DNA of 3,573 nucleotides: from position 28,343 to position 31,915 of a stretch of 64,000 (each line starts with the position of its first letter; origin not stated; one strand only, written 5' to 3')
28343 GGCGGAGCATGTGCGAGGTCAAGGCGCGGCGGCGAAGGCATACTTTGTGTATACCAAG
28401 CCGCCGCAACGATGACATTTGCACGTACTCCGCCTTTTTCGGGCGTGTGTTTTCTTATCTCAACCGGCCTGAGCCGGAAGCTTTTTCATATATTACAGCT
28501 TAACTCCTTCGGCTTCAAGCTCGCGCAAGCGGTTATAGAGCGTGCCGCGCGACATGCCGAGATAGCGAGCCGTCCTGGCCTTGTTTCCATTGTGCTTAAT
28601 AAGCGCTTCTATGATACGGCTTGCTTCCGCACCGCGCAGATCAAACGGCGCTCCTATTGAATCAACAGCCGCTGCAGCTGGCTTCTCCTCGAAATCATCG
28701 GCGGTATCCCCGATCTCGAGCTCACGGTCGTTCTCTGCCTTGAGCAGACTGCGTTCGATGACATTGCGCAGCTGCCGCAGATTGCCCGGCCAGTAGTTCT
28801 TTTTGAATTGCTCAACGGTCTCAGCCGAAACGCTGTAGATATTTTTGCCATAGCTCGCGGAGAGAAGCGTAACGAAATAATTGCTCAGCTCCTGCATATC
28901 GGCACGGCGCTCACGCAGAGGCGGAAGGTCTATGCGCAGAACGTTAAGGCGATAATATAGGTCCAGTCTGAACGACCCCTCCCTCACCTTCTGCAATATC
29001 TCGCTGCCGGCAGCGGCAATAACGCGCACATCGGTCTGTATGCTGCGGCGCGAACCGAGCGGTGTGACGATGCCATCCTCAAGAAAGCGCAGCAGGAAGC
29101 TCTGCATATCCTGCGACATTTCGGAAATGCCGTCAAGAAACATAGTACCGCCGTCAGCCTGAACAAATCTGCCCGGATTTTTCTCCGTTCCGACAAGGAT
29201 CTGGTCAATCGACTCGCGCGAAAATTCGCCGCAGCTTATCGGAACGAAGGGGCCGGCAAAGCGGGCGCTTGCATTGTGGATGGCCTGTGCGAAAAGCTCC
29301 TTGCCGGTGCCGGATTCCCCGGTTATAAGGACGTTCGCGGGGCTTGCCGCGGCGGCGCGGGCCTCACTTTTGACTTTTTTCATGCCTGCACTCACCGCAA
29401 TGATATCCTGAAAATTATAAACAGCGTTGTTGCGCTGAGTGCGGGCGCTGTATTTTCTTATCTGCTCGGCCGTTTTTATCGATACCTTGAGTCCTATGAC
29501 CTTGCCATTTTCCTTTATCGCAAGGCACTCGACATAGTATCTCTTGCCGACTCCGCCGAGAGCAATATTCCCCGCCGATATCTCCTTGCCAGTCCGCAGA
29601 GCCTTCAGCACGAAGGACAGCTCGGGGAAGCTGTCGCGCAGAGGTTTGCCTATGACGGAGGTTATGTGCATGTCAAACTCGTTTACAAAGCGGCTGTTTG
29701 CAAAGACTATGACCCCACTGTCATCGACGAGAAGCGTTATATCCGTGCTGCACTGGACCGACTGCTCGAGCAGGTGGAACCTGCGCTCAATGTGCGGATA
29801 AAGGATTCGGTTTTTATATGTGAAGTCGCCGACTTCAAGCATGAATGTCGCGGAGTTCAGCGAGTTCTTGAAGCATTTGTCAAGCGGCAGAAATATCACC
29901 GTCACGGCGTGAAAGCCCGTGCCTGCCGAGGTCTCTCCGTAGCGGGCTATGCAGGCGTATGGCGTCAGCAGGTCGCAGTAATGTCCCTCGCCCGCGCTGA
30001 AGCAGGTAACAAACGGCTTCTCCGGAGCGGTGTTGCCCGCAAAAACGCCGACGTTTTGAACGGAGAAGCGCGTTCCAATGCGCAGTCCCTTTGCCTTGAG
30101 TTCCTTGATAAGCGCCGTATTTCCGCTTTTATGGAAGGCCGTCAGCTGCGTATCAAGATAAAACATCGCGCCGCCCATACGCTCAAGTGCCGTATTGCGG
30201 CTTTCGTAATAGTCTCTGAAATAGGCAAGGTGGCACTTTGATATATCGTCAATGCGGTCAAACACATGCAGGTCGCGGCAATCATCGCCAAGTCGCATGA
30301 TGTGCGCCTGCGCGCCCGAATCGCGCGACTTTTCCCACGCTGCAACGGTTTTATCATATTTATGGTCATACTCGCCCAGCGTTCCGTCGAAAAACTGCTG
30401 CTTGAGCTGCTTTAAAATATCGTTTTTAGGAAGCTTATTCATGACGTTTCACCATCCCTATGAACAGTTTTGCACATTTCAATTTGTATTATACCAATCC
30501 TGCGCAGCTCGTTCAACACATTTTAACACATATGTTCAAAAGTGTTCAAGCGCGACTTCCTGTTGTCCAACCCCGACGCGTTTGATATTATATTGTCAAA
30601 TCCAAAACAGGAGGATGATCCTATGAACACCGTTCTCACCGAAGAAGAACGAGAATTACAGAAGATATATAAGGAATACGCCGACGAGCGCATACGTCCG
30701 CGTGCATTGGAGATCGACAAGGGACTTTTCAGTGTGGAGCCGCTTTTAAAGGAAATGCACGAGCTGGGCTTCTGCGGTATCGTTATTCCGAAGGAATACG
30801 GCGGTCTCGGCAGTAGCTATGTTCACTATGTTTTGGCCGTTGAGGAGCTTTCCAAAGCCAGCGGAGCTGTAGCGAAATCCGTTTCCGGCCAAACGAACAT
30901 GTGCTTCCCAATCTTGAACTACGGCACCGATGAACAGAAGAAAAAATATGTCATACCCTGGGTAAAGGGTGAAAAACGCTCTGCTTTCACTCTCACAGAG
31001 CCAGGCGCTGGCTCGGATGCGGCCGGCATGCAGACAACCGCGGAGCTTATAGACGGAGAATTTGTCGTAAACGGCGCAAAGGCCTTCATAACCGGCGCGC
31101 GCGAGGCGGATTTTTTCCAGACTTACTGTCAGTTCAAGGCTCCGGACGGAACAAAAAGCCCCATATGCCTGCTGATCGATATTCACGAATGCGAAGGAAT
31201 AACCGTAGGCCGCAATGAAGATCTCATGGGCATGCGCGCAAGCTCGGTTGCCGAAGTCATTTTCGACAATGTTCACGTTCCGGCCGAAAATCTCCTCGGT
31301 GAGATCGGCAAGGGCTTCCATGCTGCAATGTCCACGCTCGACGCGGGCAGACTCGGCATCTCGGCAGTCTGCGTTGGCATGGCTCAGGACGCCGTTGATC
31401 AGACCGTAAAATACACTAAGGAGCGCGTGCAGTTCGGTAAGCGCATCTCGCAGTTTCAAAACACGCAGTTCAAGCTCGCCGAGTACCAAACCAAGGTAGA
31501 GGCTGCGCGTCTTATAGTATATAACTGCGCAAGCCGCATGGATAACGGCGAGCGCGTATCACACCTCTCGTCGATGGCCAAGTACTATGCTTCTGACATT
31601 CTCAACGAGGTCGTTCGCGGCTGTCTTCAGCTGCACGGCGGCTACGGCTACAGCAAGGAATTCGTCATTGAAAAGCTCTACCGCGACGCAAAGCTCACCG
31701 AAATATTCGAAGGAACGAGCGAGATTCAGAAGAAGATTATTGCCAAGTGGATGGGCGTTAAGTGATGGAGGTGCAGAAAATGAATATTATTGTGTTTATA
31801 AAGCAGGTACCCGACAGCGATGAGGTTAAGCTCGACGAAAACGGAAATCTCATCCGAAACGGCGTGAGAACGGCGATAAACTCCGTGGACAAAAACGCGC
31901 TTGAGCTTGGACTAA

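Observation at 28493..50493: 22-kb sigma-54-centred CoA-thioester island that mixes cai/fix, car, bai and bbu features but matches none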

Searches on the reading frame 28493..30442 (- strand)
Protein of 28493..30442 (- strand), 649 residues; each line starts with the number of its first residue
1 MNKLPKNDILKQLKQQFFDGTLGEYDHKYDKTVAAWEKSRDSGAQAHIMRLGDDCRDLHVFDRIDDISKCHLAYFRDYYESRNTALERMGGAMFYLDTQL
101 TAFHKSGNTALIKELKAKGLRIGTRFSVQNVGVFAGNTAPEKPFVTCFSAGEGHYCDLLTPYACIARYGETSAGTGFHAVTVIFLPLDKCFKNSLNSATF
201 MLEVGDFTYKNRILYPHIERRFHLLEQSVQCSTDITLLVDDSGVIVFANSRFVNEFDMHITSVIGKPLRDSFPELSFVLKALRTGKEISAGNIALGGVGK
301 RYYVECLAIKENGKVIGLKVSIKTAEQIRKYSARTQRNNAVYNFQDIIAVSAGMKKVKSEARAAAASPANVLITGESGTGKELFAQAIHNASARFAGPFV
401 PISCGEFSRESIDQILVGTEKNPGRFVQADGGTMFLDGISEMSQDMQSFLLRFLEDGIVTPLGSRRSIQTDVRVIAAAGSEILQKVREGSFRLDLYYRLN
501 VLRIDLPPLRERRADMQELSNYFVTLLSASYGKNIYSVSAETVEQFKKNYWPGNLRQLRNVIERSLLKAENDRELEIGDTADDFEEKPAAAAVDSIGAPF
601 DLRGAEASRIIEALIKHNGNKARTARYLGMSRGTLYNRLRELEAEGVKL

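Call 3: search_protein_families(library=pfam, proteins=[window:28493-30442:-])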
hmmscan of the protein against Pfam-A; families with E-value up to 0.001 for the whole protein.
window:28493-30442:- (649 aa): 10 families
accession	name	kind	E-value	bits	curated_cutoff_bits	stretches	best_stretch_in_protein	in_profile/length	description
PF00158.32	Sigma54_activat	-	1.4e-45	155.4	20.2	1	348-504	2-167/168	Sigma-54 interaction domain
PF14532.12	Sigma54_activ_2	-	1.8e-20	74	25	1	350-509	3-138/138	Sigma-54 interaction domain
PF25601.1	AAA_lid_14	-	3.1e-15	56.2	27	1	510-589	1-79/87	AAA+ ATPase lid domain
PF02954.25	HTH_8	-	1.3e-11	44.5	22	1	605-641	5-41/42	Bacterial regulatory protein, Fis family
PF01078.27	Mg_chelatase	-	8.2e-07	29.1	20.3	0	418-469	94-145/207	Magnesium chelatase, subunit ChlI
PF07728.20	AAA_5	-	6e-06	26.7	22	1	370-480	1-123/139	AAA domain (dynein-related subfamily)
PF13556.12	HTH_30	-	6.1e-06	26.4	27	1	611-643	5-37/59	PucR C-terminal helix-turn-helix domain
PF07724.20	AAA_2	-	0.00036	21.1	27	1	369-480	4-124/166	AAA domain (Cdc48 subfamily)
PF13426.13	PAS_9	-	0.00039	21.1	27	0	234-315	2-91/103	PAS domain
PF00989.32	PAS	-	0.00079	19.9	22.6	0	225-308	7-93/113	PAS fold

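Call 5: search_protein_families(library=ncbifam, proteins=[window:28493-30442:-], max_evalue=1e-10)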
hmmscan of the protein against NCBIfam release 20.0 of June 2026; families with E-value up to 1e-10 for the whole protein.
window:28493-30442:- (649 aa): 25 families
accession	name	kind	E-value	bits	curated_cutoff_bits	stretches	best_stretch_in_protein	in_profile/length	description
NF008485.2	PRK11388.1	equivalog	3e-76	257.1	551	1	85-643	74-636/643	dihydroxyacetone kinase operon transcriptional regulator DhaR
NF041552.1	TF_PrdR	equivalog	3.3e-76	256.9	795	1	214-640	125-574/577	sigma-54 dependent transcriptional regulator PrdR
TIGR02915.1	PEP_resp_reg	equivalog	2.9e-65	220.9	502.6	1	328-641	122-441/445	PEP-CTERM-box response regulator transcription factor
NF008085.0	PRK10820.1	equivalog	1.2e-64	218.8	576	1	311-643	175-511/520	transcriptional regulator TyrR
TIGR01818.1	ntrC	equivalog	3.9e-64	217.1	558.6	1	331-585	120-382/463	nitrogen regulation protein NR(I)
TIGR02329.1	propionate_PrpR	equivalog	4e-64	217.1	499.2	1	328-640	196-525/526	propionate catabolism operon regulatory protein PrpR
NF003451.0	PRK05022.1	equivalog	8e-64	216.2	476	1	330-642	176-508/512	nitric oxide reductase transcriptional regulator NorR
TIGR01817.1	nifA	equivalog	2.3e-63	214.8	528.85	1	327-570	179-429/534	nif-specific transcriptional activator NifA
NF051870.1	NAssimRespRegNtrX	equivalog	5.8e-63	213.3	600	1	326-642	122-450/452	nitrogen assimilation response regulator NtrX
NF038308.1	RNA_repair_RtcR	equivalog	2.3e-62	211.5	650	1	313-642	148-516/530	RNA repair transcriptional activator RtcR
NF008469.0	PRK11361.1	equivalog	1.4e-61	208.6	714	1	335-642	133-454/461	acetoacetate metabolism transcriptional regulator AtoC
NF011953.0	PRK15424.1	equivalog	6e-61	206.6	703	1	331-641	205-533/538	propionate catabolism operon regulatory protein PrpR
NF050807.1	TransRegFlbDCaul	equivalog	1.5e-60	205.4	750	1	345-648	118-444/454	sigma-54-dependent transcriptional regulator FlbD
NF041946.1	LuxO_transreg_Vib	equivalog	1.2e-59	202.4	800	1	322-574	112-370/463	quorum-sensing sigma-54 dependent transcriptional regulator LuxO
NF041906.1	V4R_TF_MobR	exception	1.9e-59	201.6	999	1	337-640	224-542/544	phenol degradation transcriptional regulator MobR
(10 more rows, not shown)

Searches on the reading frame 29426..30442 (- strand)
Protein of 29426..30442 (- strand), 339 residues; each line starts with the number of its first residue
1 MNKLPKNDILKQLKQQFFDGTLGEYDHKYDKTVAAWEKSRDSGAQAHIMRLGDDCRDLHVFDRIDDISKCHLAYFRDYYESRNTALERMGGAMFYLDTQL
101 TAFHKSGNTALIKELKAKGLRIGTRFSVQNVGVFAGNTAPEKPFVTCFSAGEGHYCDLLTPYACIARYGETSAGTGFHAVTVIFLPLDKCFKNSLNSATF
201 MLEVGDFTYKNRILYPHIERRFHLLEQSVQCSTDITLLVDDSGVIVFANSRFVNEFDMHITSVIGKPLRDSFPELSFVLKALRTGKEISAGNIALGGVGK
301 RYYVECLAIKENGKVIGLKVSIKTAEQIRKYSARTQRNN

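Call 76: search_protein_families(library=pfam, proteins=[window:29426-30442:-], max_evalue=1)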
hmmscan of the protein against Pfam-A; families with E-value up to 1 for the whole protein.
seq(339 aa): 3 families
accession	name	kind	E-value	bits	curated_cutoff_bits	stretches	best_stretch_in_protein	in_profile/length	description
PF13426.13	PAS_9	-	0.00014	22.5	27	1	234-315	2-91/103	PAS domain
PF00989.32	PAS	-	0.0003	21.2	22.6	1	225-308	7-93/113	PAS fold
PF08448.16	PAS_4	-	0.0022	18.7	23.1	1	233-318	5-98/110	PAS fold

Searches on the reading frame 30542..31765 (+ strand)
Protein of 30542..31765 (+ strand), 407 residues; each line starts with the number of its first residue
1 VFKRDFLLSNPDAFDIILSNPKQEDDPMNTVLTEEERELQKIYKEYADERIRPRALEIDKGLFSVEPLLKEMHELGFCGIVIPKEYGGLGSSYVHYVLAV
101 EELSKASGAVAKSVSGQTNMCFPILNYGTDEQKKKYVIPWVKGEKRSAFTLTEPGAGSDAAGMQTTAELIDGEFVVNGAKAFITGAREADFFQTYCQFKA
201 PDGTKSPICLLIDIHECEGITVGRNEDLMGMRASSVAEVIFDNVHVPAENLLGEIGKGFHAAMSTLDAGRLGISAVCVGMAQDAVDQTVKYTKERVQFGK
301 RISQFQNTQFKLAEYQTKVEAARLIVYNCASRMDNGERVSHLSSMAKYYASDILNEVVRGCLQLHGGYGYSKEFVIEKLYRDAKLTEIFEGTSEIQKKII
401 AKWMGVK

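Call 3: search_protein_families(library=pfam, proteins=[window:30542-31765:+])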
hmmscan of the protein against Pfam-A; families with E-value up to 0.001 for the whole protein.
window:30542-31765:+ (407 aa): 5 families
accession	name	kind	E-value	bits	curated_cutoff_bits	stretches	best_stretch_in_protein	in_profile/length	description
PF00441.29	Acyl-CoA_dh_1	-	7.7e-52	175.9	22.4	1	256-404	1-149/150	Acyl-CoA dehydrogenase, C-terminal domain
PF02771.21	Acyl-CoA_dh_N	-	2.7e-30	105.5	22.9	1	33-144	1-113/113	Acyl-CoA dehydrogenase, N-terminal domain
PF08028.16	Acyl-CoA_dh_2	-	5.6e-24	85.4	22.7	1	271-393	1-133/134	Acyl-CoA dehydrogenase, C-terminal domain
PF02770.24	Acyl-CoA_dh_M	-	2.3e-21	76.2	33.3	1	148-244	1-97/97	Acyl-CoA dehydrogenase, middle domain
PF22924.1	ACOX_C_alpha1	-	7.5e-07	29.5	27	1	281-395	19-159/169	Acyl-CoA oxidase, C-alpha1 domain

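Call 5: search_protein_families(library=ncbifam, proteins=[window:30542-31765:+], max_evalue=1e-10)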
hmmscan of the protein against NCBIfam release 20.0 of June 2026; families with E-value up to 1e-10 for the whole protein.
window:30542-31765:+ (407 aa): 21 families
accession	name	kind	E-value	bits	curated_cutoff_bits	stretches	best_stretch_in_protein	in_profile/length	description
NF042972.1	AcrlCoAredClosAcrC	equivalog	3.6e-118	394.5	640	1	28-402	1-374/378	acryloyl-CoA reductase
NF058590.1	AcCoDHFadEBacil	equivalog_domain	7.6e-87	292.2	600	1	32-402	21-408/586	acyl-CoA dehydrogenase FadE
NF045552.1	GlutCoADH_Des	equivalog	1e-83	281.7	470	1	28-401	1-376/387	glutaryl-CoA dehydrogenase Acd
NF043006.1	CyhCrbnylCoADH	equivalog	1e-83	281.5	650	1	33-402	5-373/380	cyclohexane-1-carbonyl-CoA dehydrogenase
NF042439.1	SulpropCoADesulf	equivalog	9.7e-78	261.5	600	1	43-402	4-368/379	3-sulfinopropanoyl-CoA desulfinase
NF008997.0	PRK12341.1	equivalog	1.3e-66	225.3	537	1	60-399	35-371/382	acyl-CoA dehydrogenase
NF053553.1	prodigi_MBC_PigA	equivalog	3.7e-61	207.3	500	1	28-405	1-380/381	prodigiosin MBC biosynthesis dehydrogenase PigA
NF045652.1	ProlPCPDhRedW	equivalog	9.1e-61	205.7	650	1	73-406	41-375/376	L-prolyl-[peptidyl-carrier protein] dehydrogenase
TIGR03207.1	cyc_hxne_CoA_dh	equivalog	4.6e-58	196.7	575.35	1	33-402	2-369/372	cyclohexanecarboxyl-CoA dehydrogenase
NF002885.1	PRK03354.1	equivalog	1.7e-54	185.3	540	1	32-397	5-366/378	crotonobetainyl-CoA dehydrogenase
NF052270.1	Staph_DH_FadE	equivalog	1e-45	156.2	600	1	32-403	21-392/400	acyl-CoA dehydrogenase FadE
NF007000.1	PRK09463.1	subfamily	9.3e-34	116.8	600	1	70-370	80-398/726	acyl-CoA dehydrogenase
NF009586.0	PRK13026.1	subfamily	1.5e-30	106.2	608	1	71-369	116-432/777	acyl-CoA dehydrogenase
TIGR03204.1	pimC_large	equivalog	2.7e-30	105.5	623.85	1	76-353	53-327/395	pimeloyl-CoA dehydrogenase large subunit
NF049984.1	Rv1679_FadE16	equivalog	4.7e-27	95.2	600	1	61-395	23-356/371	Rv1679 family acyl-CoA dehydrogenase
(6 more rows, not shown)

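Call 51: search_solved_structures(query=window:30623-31765:+, max_evalue=1e-60)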
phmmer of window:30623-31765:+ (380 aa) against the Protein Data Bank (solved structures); distinct sequences matched with E-value up to 1e-60: 39.
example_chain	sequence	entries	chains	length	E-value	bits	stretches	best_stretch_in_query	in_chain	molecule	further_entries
5ol2_C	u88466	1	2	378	4.1e-100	338.8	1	10-374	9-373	Acyl-CoA dehydrogenase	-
6fah_C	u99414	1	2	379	1.2e-97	330.7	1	6-374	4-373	Caffeyl-CoA reductase-Etf complex subunit CarC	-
9w60_A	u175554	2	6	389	1.6e-94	320.4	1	3-374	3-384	Butyryl CoA dehydrogenase apo protein | Butyryl CoA Dehydrogenase with FAD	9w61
4l1f_A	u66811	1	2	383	1.6e-92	313.8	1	4-373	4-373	Acyl-CoA dehydrogenase domain protein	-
5lnx_A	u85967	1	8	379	1.4e-89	304.1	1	5-377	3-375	Acyl-CoA dehydrogenase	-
1buc_A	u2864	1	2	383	1.1e-85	291.4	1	4-372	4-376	BUTYRYL-COA DEHYDROGENASE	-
4n5f_A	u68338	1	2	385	2.3e-81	277.1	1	2-375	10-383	Putative acyl-CoA dehydrogenase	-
4m9a_A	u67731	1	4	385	3.2e-81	276.6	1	2-375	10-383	Acyl-CoA dehydrogenase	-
2dvl_A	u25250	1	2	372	8.6e-81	275.2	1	4-375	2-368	Acyl-CoA dehydrogenase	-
2jif_A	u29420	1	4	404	1.2e-80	274.8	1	5-377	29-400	SHORT/BRANCHED CHAIN SPECIFIC ACYL-COA DEHYDROGENASE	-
1jqi_A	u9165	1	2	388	1.2e-79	271.4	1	5-374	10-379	short chain acyl-CoA dehydrogenase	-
1ukw_A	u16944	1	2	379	4e-79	269.8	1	4-376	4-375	acyl-CoA dehydrogenase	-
2vig_A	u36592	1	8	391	9.8e-77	261.9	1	5-374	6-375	SHORT-CHAIN SPECIFIC ACYL-COA DEHYDROGENASE,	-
7y0a_A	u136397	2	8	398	3.6e-76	260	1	5-374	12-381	Short-chain specific acyl-CoA dehydrogenase, mitochondrial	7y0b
8sgs_A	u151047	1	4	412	4.1e-76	259.8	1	5-374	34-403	Short-chain specific acyl-CoA dehydrogenase, mitochondrial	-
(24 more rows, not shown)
